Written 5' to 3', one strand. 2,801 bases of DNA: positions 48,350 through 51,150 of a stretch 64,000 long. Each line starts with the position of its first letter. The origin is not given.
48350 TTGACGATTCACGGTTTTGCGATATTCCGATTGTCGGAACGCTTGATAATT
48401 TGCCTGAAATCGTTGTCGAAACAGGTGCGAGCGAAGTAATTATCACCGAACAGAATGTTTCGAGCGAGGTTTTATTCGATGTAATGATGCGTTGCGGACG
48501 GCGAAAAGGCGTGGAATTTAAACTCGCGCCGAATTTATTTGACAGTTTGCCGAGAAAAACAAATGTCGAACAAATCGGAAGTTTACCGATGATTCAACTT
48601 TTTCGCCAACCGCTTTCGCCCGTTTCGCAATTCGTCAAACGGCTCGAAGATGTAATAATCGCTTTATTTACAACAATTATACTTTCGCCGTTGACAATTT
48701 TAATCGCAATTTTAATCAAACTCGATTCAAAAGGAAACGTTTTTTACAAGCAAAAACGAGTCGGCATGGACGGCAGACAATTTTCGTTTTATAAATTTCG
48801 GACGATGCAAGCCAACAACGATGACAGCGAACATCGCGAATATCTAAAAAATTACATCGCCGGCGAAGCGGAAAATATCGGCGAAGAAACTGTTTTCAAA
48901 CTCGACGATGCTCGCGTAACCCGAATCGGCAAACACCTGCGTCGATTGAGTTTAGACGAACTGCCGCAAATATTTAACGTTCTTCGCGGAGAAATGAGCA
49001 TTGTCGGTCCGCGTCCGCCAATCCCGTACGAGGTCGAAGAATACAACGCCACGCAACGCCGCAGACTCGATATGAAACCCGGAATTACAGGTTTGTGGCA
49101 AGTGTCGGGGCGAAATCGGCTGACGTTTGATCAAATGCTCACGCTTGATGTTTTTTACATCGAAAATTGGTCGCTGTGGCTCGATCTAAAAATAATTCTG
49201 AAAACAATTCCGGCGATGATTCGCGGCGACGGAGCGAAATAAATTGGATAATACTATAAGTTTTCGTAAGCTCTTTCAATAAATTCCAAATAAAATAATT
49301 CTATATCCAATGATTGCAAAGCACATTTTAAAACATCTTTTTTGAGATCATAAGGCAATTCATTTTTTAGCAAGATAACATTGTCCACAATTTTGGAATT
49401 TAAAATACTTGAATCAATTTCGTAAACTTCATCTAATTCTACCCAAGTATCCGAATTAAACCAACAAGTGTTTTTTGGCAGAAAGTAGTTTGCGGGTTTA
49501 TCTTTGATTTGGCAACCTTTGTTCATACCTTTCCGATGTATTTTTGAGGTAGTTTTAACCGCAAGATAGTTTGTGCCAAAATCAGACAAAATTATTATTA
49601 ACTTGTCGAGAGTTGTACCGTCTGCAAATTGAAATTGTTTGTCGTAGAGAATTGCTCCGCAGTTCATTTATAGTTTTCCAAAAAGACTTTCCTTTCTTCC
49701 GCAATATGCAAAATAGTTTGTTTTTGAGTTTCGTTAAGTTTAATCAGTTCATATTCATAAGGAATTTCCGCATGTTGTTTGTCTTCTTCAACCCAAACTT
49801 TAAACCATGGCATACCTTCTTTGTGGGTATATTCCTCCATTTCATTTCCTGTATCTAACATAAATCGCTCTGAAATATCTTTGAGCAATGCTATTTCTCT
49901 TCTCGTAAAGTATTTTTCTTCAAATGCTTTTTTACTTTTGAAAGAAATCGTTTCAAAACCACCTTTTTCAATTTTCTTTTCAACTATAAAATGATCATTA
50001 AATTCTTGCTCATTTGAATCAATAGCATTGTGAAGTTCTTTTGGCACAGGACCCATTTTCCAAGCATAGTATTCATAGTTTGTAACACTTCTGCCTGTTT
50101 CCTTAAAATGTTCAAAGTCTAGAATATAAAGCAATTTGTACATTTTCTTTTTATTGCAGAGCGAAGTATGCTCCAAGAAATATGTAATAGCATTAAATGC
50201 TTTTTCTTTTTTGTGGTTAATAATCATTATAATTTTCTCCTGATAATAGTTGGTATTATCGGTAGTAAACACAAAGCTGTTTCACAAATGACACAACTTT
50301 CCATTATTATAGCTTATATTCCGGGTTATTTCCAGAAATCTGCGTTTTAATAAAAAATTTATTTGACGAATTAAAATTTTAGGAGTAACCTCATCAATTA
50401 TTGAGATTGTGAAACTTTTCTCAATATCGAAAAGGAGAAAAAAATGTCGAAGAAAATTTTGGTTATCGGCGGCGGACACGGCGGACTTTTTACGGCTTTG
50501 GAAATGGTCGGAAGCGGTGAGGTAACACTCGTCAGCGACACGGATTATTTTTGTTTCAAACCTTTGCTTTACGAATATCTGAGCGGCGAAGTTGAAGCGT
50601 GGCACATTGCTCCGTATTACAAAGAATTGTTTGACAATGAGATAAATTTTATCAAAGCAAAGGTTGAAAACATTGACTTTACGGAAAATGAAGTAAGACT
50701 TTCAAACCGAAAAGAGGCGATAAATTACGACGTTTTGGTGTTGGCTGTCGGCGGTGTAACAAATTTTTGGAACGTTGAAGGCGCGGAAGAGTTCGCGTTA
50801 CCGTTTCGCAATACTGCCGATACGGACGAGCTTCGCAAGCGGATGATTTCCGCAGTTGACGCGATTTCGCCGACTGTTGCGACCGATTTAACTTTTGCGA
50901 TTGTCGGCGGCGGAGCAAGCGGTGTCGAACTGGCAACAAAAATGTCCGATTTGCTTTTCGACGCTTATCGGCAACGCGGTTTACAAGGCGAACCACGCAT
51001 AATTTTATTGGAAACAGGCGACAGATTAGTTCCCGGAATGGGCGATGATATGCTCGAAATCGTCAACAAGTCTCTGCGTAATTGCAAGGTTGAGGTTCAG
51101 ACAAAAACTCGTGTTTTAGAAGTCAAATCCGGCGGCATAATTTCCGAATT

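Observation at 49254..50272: AT-rich islet with Panacea-domain (SocA-like) antitoxin translationally coupled to an unknown 137-aa protein: candidate novel toxin-antitoxin or defence pair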

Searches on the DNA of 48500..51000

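Call 76: search_rna_families(source=window, start=48500, end=51000, threshold=evalue, max_evalue=1)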
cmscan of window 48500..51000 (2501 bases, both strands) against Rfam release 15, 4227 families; matches with E-value up to 1: 1.
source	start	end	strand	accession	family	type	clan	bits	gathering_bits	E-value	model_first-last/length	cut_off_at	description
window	49899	49958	-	RF03680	mir-9465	Gene; miRNA;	-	21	63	0.38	1-74/74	no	mir-9465 microRNA precursor family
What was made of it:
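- On Type III toxin-antitoxin systems (ToxIN, AbiQ, CptIN): There was no Rfam match (call 76).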
